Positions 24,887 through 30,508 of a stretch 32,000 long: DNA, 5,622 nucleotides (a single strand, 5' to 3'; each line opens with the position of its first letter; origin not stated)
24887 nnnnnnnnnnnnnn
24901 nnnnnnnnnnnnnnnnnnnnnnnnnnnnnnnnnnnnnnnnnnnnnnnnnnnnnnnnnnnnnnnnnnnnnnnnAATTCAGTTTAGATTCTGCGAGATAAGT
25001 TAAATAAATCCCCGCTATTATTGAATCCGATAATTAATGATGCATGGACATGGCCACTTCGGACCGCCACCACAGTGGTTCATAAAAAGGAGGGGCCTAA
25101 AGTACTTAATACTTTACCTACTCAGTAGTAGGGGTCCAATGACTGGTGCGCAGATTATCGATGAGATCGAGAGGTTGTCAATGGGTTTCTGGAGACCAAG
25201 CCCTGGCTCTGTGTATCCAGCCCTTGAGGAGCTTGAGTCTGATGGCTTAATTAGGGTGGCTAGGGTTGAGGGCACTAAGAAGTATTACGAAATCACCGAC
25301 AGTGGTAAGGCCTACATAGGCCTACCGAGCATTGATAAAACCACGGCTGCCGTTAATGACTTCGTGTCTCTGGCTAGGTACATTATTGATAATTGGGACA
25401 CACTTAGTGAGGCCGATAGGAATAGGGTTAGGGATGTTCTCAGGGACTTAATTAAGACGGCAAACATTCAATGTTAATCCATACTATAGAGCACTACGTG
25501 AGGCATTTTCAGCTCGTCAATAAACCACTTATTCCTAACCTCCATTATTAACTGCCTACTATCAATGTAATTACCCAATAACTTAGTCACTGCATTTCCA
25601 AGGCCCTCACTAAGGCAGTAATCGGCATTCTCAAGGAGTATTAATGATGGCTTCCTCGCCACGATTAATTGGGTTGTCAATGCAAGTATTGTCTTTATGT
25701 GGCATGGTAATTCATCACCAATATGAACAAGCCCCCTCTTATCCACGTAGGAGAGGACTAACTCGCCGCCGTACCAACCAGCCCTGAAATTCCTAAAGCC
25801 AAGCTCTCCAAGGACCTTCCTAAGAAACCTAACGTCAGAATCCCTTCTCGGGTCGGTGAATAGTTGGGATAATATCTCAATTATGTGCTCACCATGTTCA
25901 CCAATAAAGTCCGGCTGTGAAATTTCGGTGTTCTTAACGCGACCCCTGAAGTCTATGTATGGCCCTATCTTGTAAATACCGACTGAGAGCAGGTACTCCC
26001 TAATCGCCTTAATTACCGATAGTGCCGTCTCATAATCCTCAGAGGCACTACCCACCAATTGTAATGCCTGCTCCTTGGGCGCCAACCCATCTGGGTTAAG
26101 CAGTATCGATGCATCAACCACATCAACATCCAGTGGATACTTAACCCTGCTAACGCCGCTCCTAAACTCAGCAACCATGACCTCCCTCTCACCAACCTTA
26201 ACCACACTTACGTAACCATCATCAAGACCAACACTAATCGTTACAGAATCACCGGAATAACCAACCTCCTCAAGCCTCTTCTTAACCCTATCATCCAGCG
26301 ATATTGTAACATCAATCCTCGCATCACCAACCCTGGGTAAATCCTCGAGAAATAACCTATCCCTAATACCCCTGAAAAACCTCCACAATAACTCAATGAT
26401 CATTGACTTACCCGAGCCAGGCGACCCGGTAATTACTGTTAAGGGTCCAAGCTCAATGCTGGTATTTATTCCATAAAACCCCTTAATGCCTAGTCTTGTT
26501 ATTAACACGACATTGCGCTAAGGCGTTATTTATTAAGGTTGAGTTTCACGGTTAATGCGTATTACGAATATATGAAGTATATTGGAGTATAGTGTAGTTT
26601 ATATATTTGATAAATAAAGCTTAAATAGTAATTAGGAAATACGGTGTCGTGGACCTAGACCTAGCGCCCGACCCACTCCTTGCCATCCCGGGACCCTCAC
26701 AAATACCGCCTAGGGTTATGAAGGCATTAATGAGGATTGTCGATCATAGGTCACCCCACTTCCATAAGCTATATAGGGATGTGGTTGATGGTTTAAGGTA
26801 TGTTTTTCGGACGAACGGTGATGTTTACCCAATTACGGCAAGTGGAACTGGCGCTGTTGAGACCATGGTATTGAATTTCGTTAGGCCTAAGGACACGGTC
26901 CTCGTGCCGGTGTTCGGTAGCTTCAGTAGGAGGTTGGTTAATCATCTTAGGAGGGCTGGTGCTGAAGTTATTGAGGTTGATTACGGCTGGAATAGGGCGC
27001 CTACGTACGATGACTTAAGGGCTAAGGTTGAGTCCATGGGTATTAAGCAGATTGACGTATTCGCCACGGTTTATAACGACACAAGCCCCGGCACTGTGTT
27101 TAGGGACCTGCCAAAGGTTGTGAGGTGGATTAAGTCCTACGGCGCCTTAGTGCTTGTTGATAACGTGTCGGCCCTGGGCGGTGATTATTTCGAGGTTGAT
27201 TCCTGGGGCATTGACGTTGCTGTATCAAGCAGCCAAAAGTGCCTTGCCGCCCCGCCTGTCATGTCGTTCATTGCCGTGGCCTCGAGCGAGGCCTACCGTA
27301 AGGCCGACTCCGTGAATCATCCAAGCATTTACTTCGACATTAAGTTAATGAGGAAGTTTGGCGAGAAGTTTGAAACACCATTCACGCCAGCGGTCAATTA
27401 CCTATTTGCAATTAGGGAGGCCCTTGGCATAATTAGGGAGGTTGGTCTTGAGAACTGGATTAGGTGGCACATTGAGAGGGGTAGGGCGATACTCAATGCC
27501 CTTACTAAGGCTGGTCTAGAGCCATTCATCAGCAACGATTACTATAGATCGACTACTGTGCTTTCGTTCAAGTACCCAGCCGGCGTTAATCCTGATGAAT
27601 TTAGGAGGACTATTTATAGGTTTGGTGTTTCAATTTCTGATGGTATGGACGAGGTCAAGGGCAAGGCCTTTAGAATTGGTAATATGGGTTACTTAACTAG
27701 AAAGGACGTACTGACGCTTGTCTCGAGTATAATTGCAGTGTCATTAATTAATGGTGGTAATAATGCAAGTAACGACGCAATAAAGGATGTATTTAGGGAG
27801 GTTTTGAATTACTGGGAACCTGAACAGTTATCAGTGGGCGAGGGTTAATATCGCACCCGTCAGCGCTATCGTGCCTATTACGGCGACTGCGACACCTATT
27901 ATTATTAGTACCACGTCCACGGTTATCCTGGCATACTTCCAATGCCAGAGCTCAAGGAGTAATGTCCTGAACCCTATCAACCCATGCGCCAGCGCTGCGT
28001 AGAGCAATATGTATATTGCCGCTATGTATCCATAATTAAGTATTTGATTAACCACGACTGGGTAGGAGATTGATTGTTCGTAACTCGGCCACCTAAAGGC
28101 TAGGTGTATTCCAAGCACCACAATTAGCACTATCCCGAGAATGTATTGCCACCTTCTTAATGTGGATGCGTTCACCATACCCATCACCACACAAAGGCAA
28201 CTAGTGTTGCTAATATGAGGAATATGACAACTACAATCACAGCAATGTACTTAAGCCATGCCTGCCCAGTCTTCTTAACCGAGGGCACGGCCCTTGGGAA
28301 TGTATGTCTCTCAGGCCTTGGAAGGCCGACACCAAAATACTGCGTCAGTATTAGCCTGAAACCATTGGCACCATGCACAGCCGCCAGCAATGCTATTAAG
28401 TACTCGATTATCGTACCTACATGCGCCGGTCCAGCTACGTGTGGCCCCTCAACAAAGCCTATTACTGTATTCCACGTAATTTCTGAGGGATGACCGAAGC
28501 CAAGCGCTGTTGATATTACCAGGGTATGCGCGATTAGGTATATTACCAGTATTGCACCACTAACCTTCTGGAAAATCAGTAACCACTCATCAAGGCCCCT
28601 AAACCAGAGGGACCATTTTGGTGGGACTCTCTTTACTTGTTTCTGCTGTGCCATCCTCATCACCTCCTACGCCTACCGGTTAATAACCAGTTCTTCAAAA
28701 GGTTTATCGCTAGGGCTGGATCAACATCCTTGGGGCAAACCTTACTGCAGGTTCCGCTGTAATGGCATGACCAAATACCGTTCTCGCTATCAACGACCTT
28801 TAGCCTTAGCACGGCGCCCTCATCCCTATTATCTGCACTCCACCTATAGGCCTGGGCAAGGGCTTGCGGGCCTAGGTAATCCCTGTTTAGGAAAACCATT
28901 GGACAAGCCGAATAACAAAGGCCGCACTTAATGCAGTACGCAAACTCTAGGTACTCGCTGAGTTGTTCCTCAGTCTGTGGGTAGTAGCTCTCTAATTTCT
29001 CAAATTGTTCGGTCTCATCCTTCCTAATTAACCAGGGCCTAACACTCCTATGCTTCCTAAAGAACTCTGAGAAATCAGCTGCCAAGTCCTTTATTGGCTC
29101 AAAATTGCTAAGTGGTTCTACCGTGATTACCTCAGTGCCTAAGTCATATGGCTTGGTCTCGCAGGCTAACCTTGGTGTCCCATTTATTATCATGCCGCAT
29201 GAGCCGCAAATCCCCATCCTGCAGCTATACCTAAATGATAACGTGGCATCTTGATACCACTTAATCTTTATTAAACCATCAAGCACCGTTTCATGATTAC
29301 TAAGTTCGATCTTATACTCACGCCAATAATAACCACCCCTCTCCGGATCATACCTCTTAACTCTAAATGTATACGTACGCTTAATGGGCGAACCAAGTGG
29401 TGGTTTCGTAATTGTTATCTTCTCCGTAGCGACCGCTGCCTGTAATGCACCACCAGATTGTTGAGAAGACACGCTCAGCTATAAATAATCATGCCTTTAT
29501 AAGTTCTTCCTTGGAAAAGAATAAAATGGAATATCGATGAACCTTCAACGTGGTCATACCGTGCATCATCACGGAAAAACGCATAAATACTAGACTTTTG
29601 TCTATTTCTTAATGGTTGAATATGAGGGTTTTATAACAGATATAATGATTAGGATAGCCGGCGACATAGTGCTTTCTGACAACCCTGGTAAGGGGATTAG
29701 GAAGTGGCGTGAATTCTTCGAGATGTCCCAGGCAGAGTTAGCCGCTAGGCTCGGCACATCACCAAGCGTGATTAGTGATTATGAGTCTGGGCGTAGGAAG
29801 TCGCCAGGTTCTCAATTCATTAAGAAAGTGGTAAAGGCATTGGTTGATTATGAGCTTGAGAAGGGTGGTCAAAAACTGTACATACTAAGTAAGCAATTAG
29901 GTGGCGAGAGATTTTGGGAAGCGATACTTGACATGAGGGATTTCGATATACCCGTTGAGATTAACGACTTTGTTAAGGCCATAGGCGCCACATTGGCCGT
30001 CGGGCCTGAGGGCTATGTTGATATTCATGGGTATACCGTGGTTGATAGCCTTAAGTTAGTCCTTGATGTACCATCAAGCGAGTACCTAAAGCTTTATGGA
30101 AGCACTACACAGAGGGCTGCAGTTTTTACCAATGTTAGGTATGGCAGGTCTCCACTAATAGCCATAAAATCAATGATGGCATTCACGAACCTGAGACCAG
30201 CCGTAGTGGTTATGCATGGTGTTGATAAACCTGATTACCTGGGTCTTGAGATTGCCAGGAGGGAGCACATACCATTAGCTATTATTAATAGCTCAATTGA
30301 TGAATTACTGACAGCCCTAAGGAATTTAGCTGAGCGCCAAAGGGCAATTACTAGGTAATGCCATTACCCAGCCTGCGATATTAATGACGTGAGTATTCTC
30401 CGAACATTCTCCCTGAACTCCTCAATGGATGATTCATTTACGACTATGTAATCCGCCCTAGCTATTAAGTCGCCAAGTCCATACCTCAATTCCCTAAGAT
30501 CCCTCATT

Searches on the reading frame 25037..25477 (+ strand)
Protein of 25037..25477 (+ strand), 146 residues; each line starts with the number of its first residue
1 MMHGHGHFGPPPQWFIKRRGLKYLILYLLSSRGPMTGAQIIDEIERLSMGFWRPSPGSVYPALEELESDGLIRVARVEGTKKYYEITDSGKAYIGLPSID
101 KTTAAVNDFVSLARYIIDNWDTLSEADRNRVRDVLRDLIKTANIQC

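Call 20: search_protein_families(library=pfam, proteins=[window:25037-25477:+], max_evalue=0.001)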
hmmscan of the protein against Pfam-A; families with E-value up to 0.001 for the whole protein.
window:25037-25477:+ (146 aa): 3 families
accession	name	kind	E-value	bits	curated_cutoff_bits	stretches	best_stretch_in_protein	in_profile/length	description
PF03551.20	PadR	-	3.9e-19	68.9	27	1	25-94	1-73/75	Transcriptional regulator PadR-like family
PF14277.12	DUF4364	-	0.00031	21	26.9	0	22-94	2-70/162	Domain of unknown function (DUF4364)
PF01978.25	TrmB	-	0.00081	19.6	25.6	0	57-87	37-65/68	Sugar-specific transcriptional regulator TrmB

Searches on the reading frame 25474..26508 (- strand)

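Call 20: search_protein_families(library=pfam, proteins=[window:25474-26508:-], max_evalue=0.001)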
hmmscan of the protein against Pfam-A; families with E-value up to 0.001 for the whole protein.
window:25474-26508:- (344 aa): 2 families
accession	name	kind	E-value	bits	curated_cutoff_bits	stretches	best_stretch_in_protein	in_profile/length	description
PF13175.12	AAA_15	-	1.2e-05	25.6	32.1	1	1-48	1-50/374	AAA ATPase domain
PF13476.12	AAA_23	-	0.00073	20.7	27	0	8-41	7-39/201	AAA domain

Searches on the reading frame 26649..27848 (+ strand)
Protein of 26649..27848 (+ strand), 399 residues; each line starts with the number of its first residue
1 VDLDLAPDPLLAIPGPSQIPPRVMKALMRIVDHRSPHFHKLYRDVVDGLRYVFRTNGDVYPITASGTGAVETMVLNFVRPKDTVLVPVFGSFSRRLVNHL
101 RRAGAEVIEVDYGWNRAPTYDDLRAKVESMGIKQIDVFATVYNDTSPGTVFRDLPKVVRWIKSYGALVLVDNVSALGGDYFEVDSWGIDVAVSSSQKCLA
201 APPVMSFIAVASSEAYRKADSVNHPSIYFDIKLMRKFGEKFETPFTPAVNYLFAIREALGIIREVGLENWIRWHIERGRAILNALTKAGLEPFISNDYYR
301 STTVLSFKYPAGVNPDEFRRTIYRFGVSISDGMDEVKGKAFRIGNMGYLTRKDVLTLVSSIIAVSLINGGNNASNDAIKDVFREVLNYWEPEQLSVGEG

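Call 21: search_protein_families(library=pfam, proteins=[window:26649-27848:+], max_evalue=0.001)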
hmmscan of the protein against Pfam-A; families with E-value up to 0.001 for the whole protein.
window:26649-27848:+ (399 aa): 2 families
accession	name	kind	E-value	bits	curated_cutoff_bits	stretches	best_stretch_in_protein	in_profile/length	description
PF00266.25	Aminotran_5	-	9.9e-17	61.4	21.5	1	15-334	7-340/371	Aminotransferase class-V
PF01053.26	Cys_Met_Meta_PP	-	3.5e-06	26.3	27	1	62-199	72-200/381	Cys/Met metabolism PLP-dependent enzyme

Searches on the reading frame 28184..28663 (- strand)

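Call 21: search_protein_families(library=pfam, proteins=[window:28184-28663:-], max_evalue=0.001)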
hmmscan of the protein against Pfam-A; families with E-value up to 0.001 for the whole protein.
window:28184-28663:- (159 aa): 1 family
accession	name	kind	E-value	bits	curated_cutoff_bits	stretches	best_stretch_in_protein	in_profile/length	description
PF01127.27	Sdh_cyt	-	6.2e-13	49.4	25.8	1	12-147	6-122/122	Succinate dehydrogenase/Fumarate reductase transmembrane subunit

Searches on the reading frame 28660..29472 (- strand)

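Call 21: search_protein_families(library=pfam, proteins=[window:28660-29472:-], max_evalue=0.001)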
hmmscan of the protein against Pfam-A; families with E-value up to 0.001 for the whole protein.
window:28660-29472:- (270 aa): 9 families
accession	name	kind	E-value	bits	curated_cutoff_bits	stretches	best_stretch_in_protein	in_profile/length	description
PF13085.11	Fer2_3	-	1.2e-32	112.5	27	1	35-138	1-106/107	2Fe-2S iron-sulfur cluster binding domain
PF13183.11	Fer4_8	-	5.9e-12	46.4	27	1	177-250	2-68/68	4Fe-4S dicluster domain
PF13534.11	Fer4_17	-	1.2e-08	35.8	22.2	1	180-251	2-61/61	4Fe-4S dicluster domain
PF13237.11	Fer4_10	-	1.3e-08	35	25.5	1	175-247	4-53/53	4Fe-4S dicluster domain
PF13187.11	Fer4_9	-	2e-07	31.3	27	1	179-249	1-50/52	4Fe-4S dicluster domain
PF12838.12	Fer4_7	-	3.1e-07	31.2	27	1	180-250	2-52/52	4Fe-4S dicluster domain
PF13484.11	Fer4_16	-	5.7e-06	27.5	30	1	180-248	2-65/66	4Fe-4S double cluster binding domain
PF00037.32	Fer4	-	0.0002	21.4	21.1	1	179-192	7-20/24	4Fe-4S binding domain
PF00111.32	Fer2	-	0.00049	20.4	21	0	76-105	26-73/77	2Fe-2S iron-sulfur cluster binding domain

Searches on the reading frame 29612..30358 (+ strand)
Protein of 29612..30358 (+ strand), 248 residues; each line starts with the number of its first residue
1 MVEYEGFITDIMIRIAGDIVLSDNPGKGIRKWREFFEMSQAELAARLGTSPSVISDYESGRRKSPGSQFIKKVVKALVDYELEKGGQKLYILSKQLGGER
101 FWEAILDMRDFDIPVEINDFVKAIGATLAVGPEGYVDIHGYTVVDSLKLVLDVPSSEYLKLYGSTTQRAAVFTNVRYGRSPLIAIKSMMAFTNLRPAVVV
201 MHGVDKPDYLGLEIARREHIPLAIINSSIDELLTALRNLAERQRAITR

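Call 21: search_protein_families(library=pfam, proteins=[window:29612-30358:+], max_evalue=0.001)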
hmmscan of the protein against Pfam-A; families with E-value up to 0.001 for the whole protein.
window:29612-30358:+ (248 aa): 4 families
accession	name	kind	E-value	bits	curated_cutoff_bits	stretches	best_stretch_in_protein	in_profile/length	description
PF01381.28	HTH_3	-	3.5e-10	40.2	23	1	29-77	1-48/55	Helix-turn-helix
PF12844.13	HTH_19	-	1.1e-06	28.9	30.2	1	26-75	1-49/64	Helix-turn-helix domain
PF13560.12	HTH_31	-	1.7e-06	28.7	27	1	32-76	9-53/64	Helix-turn-helix domain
PF08281.18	Sigma70_r4_2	-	0.00064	19.7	25.7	0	33-52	22-41/54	Sigma-70, region 4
